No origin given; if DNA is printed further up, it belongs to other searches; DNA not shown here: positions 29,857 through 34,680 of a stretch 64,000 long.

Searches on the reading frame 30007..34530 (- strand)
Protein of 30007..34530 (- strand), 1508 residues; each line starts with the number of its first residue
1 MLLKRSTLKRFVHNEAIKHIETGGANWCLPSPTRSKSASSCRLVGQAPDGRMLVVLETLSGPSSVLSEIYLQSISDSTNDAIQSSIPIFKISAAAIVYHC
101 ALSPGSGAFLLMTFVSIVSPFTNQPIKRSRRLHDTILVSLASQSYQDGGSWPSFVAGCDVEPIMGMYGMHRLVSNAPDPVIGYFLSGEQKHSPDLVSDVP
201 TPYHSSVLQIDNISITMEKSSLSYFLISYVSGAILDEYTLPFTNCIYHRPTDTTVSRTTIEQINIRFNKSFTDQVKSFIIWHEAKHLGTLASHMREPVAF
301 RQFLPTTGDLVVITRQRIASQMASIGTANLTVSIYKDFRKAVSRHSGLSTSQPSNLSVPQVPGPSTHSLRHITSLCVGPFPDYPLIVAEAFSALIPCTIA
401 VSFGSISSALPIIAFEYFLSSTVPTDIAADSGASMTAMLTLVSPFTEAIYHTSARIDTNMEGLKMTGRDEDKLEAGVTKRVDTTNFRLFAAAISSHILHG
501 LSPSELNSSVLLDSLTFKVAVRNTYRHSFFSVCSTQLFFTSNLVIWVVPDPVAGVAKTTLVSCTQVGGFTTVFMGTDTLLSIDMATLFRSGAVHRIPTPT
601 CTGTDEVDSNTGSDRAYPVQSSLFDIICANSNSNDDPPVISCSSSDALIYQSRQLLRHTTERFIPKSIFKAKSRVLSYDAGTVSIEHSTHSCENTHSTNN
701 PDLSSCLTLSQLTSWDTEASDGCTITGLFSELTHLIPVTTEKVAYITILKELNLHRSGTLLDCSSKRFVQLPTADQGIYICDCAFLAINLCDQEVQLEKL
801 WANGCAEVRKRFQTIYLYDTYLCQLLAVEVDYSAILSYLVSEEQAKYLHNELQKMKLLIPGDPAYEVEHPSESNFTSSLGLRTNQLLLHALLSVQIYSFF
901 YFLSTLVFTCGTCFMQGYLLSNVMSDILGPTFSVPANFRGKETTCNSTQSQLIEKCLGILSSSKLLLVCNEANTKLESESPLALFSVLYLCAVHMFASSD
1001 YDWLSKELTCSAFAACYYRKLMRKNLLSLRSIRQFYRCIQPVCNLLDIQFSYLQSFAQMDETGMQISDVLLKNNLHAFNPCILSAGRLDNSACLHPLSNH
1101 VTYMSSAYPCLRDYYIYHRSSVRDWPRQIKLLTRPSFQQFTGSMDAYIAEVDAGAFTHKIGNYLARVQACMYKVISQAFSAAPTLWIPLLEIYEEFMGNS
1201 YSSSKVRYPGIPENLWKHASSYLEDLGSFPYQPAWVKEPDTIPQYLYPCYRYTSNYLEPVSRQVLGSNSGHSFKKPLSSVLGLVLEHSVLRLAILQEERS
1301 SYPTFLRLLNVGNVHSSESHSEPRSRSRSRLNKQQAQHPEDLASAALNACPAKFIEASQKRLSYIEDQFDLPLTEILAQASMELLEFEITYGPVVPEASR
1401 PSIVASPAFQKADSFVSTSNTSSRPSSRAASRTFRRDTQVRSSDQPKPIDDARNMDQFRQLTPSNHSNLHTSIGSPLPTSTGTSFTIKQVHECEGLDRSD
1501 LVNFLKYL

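Call 58: find_homologous_proteins(query=window:30007-34530:-, max_evalue=0.00001)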
Query window:30007-34530:- (1508 aa): 5 proteins with E <= 0.00001 among 8000 candidates.
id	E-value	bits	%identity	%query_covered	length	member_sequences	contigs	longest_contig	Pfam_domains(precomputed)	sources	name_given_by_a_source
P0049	0.0e+0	3159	96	97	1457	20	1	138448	-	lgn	-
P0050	0.0e+0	2748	80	100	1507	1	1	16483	-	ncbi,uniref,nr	ncbi:Hypothetical protein GLP15_4387 [Giardia lamblia P15]|uniref:Uncharacterized protein n=1 Tax=Gi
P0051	0.0e+0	2188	65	100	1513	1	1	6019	-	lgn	-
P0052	0.0e+0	2158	64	100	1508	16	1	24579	-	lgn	-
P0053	0.0e+0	2059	62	100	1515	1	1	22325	-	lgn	-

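Call 59: find_encoding_contigs(protein=P0050, flank=6000, max_places=2)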
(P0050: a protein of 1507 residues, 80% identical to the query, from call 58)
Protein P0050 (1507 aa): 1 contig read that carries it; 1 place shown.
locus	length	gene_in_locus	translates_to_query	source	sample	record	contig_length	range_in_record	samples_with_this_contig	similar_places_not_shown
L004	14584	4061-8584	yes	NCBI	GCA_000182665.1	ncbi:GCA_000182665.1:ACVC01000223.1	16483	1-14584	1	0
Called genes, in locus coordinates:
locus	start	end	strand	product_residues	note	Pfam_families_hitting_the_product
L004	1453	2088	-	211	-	-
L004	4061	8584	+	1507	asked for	-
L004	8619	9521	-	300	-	PF00226:DnaJ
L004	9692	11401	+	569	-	-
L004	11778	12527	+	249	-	PF12796:Ank_2 (weak), PF13637:Ank_4 (faint), PF13857:Ank_5 (faint), PF00023:Ank (faint), PF13606:Ank_3 (faint), PF12796:Ank_2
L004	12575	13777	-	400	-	-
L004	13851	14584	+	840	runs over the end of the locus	PF04712:Radial_spoke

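Call 60: find_encoding_contigs(protein=P0053, flank=6000, max_places=2)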
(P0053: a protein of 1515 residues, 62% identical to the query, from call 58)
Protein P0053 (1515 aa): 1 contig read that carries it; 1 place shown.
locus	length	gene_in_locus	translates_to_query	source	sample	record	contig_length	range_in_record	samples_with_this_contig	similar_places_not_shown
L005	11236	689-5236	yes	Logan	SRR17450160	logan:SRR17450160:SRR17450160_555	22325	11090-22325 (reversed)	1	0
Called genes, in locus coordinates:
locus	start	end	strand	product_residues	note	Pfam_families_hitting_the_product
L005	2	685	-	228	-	?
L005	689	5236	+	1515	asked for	-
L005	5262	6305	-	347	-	PF00226:DnaJ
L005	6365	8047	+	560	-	-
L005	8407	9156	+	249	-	PF12796:Ank_2 (weak), PF13637:Ank_4 (faint), PF13857:Ank_5 (faint), PF00023:Ank (faint), PF13606:Ank_3 (faint), PF12796:Ank_2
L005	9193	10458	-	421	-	-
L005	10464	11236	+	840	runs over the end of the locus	PF04712:Radial_spoke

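Call 61: find_encoding_contigs(protein=P0051, flank=6000, max_places=2)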
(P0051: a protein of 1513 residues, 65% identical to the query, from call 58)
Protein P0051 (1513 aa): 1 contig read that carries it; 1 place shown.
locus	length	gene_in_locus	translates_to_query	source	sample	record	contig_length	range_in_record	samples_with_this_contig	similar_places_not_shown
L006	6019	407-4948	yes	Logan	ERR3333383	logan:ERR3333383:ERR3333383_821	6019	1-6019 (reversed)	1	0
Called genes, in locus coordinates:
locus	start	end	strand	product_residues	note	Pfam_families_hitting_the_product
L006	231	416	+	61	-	-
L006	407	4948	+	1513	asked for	-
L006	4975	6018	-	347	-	?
